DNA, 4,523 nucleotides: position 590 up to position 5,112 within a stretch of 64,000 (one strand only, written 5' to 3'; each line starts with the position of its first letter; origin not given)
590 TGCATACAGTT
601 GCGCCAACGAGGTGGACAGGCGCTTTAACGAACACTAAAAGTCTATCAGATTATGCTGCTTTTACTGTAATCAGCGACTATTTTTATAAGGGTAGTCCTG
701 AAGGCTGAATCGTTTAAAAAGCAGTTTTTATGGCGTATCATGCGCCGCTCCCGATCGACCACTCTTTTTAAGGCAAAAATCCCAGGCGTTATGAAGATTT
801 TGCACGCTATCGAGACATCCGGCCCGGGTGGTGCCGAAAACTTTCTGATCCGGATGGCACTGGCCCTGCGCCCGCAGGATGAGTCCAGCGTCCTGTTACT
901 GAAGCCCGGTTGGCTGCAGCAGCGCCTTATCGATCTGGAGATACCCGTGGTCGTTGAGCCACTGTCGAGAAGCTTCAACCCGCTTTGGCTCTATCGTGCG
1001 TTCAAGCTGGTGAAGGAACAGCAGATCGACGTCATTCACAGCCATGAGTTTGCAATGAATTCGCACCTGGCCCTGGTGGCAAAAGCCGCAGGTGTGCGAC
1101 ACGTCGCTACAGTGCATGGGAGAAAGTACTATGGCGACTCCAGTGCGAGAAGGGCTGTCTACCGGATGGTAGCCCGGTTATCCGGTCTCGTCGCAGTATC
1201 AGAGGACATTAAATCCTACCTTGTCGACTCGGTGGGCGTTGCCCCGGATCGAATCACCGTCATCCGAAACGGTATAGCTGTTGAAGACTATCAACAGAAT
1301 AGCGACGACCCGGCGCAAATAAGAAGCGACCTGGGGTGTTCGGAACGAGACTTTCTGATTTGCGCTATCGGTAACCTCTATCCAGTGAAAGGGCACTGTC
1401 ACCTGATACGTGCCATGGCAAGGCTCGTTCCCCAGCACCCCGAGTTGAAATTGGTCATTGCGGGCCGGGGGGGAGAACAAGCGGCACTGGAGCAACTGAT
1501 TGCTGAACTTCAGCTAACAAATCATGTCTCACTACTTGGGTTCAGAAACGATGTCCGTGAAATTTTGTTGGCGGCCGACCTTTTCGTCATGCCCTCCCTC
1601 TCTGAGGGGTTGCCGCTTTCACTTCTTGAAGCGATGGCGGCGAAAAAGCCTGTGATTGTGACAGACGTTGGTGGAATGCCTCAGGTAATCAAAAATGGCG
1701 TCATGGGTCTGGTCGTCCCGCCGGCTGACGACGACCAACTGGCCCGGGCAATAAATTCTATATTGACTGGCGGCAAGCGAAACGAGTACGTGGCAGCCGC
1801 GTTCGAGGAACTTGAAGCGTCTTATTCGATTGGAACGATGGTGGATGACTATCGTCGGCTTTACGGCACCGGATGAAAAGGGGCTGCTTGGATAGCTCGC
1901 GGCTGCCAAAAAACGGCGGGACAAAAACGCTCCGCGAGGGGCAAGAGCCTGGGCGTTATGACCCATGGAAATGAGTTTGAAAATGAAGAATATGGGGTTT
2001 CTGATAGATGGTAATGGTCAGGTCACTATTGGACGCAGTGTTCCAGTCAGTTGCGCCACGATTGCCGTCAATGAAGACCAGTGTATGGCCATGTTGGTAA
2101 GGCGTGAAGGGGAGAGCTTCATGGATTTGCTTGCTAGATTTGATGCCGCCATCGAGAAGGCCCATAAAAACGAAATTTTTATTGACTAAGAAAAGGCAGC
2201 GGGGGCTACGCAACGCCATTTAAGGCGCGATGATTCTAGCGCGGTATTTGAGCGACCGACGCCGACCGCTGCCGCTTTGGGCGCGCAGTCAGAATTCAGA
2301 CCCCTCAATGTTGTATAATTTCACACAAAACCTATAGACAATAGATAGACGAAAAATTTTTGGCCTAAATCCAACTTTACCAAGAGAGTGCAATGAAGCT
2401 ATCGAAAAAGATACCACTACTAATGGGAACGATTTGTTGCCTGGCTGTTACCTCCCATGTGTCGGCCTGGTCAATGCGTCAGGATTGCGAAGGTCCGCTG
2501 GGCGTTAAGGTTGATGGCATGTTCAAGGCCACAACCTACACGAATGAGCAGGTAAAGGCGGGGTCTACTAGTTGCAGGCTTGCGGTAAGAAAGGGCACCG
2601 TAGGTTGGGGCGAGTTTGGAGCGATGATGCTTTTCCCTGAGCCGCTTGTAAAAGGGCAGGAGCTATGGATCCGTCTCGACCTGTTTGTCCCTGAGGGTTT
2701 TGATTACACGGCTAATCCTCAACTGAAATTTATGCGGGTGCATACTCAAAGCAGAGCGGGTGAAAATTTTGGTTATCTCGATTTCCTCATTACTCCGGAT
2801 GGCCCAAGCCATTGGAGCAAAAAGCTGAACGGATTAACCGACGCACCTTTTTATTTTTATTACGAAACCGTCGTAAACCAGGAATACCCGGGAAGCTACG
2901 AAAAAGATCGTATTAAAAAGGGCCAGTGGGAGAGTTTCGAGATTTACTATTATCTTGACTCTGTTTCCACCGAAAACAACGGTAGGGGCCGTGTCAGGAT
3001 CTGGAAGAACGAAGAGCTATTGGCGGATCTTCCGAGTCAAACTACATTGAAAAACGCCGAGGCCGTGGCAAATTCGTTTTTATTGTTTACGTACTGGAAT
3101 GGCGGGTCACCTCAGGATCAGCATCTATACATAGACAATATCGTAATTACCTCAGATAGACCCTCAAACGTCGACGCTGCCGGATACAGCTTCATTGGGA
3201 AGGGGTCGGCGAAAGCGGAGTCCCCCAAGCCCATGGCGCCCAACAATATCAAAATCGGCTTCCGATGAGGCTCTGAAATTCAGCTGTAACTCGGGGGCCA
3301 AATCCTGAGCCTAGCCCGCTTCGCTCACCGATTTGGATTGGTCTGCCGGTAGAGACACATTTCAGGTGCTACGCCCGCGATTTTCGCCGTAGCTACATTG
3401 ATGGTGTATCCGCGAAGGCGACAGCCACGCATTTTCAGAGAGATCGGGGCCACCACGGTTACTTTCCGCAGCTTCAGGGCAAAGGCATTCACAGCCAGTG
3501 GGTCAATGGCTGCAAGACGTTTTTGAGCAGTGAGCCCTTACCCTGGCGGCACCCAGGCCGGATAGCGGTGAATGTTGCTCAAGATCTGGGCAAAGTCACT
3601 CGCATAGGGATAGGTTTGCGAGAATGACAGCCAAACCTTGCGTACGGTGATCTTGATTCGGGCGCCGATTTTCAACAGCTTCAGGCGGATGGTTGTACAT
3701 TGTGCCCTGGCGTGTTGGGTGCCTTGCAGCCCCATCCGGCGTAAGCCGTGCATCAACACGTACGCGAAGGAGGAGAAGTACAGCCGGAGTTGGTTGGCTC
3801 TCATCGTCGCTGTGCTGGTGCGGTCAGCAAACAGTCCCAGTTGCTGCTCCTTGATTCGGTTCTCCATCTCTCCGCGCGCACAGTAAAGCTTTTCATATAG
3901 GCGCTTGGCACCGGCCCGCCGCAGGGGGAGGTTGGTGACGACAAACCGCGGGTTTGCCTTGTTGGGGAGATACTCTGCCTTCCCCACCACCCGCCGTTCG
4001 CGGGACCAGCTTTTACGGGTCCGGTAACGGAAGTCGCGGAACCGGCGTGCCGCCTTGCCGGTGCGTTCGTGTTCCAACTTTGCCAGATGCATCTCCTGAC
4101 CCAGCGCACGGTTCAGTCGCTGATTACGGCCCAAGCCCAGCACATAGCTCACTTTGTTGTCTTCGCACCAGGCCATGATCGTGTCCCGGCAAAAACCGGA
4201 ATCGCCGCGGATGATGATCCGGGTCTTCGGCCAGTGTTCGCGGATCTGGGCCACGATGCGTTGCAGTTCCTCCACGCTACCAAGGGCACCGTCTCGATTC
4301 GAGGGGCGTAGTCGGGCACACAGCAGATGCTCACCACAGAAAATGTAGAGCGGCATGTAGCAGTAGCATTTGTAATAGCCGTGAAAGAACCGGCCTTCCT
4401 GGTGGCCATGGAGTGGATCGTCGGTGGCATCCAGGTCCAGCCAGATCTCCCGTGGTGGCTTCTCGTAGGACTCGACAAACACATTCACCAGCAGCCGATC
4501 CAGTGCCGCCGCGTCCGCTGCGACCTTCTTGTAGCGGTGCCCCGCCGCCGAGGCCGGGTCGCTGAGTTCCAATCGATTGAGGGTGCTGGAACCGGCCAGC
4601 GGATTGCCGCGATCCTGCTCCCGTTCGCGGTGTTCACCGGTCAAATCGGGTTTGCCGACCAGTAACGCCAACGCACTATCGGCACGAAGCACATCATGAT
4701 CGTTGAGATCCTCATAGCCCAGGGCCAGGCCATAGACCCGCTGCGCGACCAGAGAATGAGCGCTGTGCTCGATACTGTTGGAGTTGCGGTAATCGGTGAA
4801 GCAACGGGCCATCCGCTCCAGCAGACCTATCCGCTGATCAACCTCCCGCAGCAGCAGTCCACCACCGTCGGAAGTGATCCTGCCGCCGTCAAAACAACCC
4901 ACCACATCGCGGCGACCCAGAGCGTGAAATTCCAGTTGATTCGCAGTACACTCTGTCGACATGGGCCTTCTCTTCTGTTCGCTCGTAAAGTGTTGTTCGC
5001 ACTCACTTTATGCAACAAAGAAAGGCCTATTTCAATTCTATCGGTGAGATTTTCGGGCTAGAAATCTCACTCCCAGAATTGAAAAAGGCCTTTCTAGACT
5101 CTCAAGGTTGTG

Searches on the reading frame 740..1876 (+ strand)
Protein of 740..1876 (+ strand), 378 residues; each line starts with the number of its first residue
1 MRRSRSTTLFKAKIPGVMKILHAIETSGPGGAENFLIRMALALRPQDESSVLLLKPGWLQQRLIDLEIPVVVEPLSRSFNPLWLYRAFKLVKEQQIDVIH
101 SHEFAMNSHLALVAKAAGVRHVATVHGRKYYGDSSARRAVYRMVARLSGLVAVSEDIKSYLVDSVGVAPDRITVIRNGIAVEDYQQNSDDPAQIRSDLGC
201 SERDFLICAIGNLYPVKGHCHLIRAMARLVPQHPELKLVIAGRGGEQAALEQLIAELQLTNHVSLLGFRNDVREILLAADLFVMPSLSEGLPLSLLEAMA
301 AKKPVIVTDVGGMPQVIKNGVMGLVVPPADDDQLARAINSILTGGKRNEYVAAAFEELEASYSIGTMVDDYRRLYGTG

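Call 42: search_protein_families(library=pfam, proteins=[window:740-1876:+], max_evalue=0.001)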
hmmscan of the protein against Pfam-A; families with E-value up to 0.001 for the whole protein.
window:740-1876:+ (378 aa): 6 families
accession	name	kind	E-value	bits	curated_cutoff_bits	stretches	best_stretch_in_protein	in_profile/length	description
PF00534.26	Glycos_transf_1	-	7e-47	159.6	26.4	1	194-351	5-165/172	Glycosyl transferases group 1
PF13692.12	Glyco_trans_1_4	-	9.2e-41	139.9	27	1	206-343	3-141/142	Glycosyl transferases group 1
PF13439.12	Glyco_transf_4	-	3.9e-23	82.8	28.5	1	29-182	1-169/170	Glycosyltransferase Family 4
PF13579.12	Glyco_trans_4_4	-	6.6e-15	56.2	29.7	1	30-178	1-158/158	Glycosyl transferase 4-like domain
PF20706.3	GT4-conflict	-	9.5e-14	51.6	26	1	172-352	174-365/385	Family 4 Glycosyltransferase in conflict systems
PF13477.12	Glyco_trans_4_2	-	0.00014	22.5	23.4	1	77-138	56-119/139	Glycosyl transferase 4-like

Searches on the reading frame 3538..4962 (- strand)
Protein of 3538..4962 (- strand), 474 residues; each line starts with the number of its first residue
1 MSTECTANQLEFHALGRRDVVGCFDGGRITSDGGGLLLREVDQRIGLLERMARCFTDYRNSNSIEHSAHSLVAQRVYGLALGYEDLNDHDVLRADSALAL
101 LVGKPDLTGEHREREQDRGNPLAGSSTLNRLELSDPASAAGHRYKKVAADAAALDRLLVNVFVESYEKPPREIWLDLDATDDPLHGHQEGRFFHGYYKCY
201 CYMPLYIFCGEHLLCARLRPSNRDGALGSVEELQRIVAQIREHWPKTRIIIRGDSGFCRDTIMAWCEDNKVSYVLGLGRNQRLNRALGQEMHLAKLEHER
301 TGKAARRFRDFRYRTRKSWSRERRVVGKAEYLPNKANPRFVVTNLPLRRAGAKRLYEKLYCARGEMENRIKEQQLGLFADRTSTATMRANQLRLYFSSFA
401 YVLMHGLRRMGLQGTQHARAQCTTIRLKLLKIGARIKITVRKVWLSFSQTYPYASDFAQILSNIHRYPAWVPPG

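Call 42: search_protein_families(library=pfam, proteins=[window:3538-4962:-], max_evalue=0.001)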
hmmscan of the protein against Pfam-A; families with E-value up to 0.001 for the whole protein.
window:3538-4962:- (474 aa): 2 families
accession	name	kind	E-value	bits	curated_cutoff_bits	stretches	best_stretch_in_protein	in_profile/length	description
PF13701.12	DDE_Tnp_1_4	-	3e-155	517.2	34.7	1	13-467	2-433/435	Transposase DDE domain group 1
PF01609.27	DDE_Tnp_1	-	7.9e-14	52.3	23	1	175-403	7-200/200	Transposase DDE domain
